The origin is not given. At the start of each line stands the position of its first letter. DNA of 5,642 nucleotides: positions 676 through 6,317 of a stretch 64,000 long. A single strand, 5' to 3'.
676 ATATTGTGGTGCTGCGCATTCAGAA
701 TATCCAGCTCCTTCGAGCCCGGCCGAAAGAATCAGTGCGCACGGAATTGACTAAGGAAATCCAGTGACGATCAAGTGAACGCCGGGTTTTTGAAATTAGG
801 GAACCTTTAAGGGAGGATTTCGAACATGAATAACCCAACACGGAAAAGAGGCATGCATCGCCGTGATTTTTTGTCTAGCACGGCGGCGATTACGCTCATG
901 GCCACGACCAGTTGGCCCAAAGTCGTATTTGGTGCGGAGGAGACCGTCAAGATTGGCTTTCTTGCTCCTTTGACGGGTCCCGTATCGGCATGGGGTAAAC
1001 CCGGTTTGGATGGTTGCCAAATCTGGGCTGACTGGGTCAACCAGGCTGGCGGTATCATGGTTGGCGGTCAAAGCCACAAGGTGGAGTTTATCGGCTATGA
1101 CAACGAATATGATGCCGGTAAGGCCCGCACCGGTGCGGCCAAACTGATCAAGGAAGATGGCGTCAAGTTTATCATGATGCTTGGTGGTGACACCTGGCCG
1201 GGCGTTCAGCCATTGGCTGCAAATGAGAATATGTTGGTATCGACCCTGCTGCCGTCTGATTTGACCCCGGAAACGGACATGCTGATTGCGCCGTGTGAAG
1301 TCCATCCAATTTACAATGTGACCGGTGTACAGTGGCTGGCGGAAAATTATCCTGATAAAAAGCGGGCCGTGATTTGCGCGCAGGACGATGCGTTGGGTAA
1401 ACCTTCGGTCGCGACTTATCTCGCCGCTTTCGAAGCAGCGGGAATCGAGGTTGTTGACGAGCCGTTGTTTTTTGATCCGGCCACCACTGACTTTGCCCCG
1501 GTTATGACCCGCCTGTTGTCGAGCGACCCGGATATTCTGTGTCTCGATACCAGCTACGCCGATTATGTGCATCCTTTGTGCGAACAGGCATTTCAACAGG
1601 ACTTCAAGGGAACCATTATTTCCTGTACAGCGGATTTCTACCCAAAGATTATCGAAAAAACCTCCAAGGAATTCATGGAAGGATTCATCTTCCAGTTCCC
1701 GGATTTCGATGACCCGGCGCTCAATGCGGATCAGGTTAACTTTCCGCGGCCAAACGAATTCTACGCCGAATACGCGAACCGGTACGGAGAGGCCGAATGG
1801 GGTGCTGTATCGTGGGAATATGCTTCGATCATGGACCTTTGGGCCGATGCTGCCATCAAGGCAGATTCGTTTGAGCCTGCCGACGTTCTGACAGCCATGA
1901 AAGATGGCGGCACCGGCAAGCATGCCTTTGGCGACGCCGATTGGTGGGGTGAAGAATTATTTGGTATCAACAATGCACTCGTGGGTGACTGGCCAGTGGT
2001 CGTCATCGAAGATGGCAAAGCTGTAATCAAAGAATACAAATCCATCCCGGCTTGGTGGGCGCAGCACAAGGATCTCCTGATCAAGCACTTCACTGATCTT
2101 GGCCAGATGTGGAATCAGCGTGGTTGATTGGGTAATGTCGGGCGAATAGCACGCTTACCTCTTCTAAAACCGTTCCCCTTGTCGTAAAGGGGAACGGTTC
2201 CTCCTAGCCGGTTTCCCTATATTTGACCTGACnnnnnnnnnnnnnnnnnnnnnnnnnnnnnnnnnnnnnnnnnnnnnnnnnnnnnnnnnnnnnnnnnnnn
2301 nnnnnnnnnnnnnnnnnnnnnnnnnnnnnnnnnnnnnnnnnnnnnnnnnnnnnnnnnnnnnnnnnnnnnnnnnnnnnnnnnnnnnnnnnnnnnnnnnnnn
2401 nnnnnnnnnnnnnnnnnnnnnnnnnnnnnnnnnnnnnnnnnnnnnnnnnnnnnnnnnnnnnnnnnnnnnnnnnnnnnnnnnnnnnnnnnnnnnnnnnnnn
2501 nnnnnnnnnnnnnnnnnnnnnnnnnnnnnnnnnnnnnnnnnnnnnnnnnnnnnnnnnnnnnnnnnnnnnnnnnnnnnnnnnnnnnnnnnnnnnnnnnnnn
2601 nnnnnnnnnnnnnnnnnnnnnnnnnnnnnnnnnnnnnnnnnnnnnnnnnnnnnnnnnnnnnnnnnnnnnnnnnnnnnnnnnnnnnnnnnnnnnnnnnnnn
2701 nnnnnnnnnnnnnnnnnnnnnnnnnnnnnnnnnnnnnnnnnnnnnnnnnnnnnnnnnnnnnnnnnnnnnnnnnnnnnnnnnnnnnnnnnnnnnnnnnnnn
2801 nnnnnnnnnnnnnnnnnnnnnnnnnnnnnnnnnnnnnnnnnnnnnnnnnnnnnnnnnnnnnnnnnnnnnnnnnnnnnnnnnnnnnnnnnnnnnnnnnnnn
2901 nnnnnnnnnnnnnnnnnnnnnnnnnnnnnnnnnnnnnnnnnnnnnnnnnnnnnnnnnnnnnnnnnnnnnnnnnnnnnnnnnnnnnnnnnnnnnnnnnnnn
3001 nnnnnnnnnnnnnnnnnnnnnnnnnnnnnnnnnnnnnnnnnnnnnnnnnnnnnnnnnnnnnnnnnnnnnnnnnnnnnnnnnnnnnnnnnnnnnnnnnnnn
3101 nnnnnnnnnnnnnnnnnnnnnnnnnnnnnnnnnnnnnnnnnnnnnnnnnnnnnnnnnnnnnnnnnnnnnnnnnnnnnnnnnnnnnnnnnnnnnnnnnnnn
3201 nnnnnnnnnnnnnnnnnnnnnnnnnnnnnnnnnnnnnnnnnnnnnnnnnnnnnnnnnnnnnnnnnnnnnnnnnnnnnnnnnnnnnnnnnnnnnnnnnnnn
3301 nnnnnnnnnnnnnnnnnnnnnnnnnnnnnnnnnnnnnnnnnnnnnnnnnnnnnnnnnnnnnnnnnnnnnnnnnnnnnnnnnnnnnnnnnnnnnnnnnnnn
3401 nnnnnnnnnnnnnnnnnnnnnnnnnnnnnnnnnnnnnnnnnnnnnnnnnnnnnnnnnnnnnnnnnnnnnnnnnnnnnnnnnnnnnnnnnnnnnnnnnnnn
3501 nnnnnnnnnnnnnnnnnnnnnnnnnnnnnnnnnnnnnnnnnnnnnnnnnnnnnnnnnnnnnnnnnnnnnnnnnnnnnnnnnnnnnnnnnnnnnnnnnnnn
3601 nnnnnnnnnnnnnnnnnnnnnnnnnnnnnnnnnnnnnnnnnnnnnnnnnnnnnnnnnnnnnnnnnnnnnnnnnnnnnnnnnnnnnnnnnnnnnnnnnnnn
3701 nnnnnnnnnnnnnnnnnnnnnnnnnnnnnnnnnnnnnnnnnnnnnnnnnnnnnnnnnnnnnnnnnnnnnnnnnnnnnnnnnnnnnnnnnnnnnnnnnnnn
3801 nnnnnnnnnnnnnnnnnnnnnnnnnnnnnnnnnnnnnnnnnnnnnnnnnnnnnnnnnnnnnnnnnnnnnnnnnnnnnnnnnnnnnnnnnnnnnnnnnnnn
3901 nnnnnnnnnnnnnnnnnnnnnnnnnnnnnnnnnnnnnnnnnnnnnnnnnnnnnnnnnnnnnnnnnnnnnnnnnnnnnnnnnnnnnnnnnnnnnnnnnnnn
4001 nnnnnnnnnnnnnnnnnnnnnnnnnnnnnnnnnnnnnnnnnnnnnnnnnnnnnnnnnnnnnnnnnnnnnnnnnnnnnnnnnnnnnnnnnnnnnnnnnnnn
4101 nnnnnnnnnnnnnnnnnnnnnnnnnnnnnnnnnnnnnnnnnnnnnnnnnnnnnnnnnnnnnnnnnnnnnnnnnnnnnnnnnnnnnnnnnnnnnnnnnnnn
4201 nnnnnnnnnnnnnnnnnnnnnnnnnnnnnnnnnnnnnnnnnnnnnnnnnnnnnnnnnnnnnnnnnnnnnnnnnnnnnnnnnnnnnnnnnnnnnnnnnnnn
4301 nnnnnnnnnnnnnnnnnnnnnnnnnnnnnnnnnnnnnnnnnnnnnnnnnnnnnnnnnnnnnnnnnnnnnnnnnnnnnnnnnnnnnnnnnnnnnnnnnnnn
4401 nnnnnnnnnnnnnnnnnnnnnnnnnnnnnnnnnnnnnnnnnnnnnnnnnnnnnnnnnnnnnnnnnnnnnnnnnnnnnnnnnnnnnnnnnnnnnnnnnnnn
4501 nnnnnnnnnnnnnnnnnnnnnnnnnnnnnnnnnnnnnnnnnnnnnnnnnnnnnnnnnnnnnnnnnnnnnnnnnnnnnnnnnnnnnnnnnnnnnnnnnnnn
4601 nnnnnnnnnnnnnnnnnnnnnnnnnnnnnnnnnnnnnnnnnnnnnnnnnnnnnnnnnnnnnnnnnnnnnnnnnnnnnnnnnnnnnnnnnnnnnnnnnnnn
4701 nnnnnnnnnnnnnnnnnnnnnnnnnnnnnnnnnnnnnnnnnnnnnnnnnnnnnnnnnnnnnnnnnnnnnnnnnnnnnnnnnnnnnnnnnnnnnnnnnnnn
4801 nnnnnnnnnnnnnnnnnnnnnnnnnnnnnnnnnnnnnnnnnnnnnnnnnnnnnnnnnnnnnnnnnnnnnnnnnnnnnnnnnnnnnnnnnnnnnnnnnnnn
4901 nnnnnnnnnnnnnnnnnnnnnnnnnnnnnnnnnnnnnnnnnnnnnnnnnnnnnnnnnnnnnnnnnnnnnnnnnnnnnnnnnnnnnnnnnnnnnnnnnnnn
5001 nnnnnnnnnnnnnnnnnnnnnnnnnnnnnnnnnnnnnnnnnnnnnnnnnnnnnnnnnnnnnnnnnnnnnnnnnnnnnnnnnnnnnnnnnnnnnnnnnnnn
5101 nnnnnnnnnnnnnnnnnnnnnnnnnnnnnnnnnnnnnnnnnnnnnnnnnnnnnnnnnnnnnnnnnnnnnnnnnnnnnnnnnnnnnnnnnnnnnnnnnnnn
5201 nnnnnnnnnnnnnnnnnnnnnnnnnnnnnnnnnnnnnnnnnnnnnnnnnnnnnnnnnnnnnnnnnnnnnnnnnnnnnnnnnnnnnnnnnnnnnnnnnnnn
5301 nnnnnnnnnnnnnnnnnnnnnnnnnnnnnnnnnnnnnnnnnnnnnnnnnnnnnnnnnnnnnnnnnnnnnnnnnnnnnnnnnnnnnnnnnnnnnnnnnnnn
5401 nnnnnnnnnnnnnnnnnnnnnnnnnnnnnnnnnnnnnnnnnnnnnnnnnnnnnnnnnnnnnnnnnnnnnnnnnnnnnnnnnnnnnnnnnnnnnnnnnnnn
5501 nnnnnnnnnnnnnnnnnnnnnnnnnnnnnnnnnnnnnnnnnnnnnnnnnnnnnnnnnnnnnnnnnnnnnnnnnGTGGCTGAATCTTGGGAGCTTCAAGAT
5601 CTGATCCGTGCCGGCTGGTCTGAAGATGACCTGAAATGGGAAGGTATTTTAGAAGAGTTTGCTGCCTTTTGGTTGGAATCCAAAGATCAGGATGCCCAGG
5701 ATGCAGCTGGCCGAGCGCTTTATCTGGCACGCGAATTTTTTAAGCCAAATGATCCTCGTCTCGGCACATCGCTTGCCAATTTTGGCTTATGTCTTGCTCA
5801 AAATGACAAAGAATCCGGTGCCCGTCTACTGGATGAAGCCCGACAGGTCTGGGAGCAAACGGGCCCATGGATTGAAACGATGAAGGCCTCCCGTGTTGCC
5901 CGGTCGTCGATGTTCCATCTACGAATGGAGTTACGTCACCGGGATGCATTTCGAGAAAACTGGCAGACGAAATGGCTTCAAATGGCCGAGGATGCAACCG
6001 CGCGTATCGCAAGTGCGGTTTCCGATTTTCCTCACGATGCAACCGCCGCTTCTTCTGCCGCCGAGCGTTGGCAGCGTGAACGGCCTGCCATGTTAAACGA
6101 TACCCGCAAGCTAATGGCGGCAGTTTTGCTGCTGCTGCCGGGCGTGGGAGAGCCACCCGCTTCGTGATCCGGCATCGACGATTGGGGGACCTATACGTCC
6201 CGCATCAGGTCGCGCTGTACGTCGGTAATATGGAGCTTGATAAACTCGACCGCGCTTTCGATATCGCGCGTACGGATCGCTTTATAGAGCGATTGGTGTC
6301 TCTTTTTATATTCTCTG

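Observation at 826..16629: Self-contained trimethylamine-oxidation locus: uptake, dehydrogenase, membrane-tethered electron conduit and C1 capture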

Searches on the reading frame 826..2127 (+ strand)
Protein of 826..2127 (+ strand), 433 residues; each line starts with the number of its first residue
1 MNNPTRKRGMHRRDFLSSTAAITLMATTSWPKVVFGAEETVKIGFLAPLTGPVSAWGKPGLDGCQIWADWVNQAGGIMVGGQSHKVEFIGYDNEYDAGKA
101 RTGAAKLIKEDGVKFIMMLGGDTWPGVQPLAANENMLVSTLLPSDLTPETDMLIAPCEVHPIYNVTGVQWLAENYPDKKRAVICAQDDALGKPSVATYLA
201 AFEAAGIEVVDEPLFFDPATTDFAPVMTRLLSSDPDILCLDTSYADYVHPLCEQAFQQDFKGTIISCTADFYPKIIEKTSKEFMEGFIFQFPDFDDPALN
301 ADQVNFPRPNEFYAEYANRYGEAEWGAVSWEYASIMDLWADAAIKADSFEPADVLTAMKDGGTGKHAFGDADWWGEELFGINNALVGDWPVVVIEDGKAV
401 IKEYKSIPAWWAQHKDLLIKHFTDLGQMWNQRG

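Call 3: search_protein_families(library=pfam, proteins=[window:826-2127:+])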
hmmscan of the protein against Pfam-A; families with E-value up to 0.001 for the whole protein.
window:826-2127:+ (433 aa): 2 families
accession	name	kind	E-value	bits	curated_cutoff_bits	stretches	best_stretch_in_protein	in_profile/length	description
PF13458.12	Peripla_BP_6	-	2.1e-48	166.2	31.7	1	40-394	1-338/343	Periplasmic binding protein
PF13433.12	Peripla_BP_5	-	2.6e-09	37.1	27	1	41-117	1-73/363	Periplasmic binding protein domain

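Call 5: search_protein_families(library=ncbifam, proteins=[window:826-2127:+], max_evalue=0.00001)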
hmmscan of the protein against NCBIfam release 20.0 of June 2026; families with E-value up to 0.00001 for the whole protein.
window:826-2127:+ (433 aa): 1 family
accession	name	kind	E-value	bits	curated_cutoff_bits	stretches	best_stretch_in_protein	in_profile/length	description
NF011933.0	PRK15404.1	subfamily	3.8e-08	32.8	477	1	34-361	22-333/370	high-affinity branched-chain amino acid ABC transporter substrate-binding protein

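Call 50: search_solved_structures(query=window:826-2127:+, max_evalue=0.001)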
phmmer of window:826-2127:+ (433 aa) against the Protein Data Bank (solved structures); distinct sequences matched with E-value up to 0.001: 18.
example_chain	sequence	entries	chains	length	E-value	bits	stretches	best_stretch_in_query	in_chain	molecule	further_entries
4n0q_A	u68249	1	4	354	1.1e-11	47.2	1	41-240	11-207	Leu/Ile/Val-binding protein homolog 3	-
3td9_A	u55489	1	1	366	8.6e-09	37.7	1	39-354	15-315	Branched chain amino acid ABC transporter, periplasmic amino acid-binding protein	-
4evs_A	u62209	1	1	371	1.9e-08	36.6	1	39-238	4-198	PUTATIVE ABC TRANSPORTER SUBUNIT, SUBSTRATE-BINDING COMPONENT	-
4f06_A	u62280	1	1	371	1.9e-07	33.2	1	39-238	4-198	Extracellular ligand-binding receptor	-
4ey3_A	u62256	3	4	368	2.6e-06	29.5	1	36-239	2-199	Twin-arginine translocation pathway signal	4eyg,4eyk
4zpj_A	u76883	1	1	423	4.9e-06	28.6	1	35-232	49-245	Extracellular ligand-binding receptor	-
4n03_A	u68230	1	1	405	1e-05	27.6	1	38-290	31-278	ABC-type branched-chain amino acid transport systems periplasmic component-like protein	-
7s6f_A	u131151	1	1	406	1.5e-05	27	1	38-353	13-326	Putative urea ABC transporter, urea binding protein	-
4gnr_A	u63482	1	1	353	1.6e-05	26.9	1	38-266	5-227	ABC transporter substrate-binding protein-branched chain amino acid transport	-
7s6e_A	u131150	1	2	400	2.9e-05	26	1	38-354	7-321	Urea ABC transporter, periplasmic urea-binding protein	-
3ipc_A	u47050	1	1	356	3.7e-05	25.7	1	43-363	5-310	ABC transporter, substrate binding protein (Amino acid)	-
3ip5_A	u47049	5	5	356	3.7e-05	25.7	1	43-363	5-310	ABC transporter, substrate binding protein (Amino acid)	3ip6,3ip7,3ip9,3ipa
8wch_A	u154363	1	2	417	7.9e-05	24.6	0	38-76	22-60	Probable Leu/Ile/Val-binding protein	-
4obb_A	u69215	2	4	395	9.4e-05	24.4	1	36-266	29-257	Amino acid/amide ABC transporter substrate-binding protein, HAAT family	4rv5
4nqr_A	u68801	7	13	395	0.0001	24.3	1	36-266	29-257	Amino acid/amide ABC transporter substrate-binding protein, HAAT family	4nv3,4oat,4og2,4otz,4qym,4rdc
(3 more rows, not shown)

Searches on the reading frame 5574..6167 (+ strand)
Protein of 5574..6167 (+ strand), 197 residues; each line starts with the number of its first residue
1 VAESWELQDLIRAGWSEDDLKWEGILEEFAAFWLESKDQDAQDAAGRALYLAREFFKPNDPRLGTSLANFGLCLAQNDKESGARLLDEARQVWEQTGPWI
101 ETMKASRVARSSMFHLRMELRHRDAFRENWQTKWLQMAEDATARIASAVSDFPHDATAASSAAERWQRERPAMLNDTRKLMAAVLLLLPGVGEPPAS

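Call 3: search_protein_families(library=pfam, proteins=[window:5574-6167:+])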
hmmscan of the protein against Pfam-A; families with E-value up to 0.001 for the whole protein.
window:5574-6167:+ (197 aa): 1 family
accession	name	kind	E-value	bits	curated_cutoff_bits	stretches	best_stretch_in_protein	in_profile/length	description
PF13424.12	TPR_12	-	0.00077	20.1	30.1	0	39-94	20-76/77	Tetratricopeptide repeat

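Call 5: search_protein_families(library=ncbifam, proteins=[window:5574-6167:+], max_evalue=0.00001)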
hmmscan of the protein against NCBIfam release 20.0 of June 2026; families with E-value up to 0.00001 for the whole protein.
window:5574-6167:+ (197 aa): 0 families
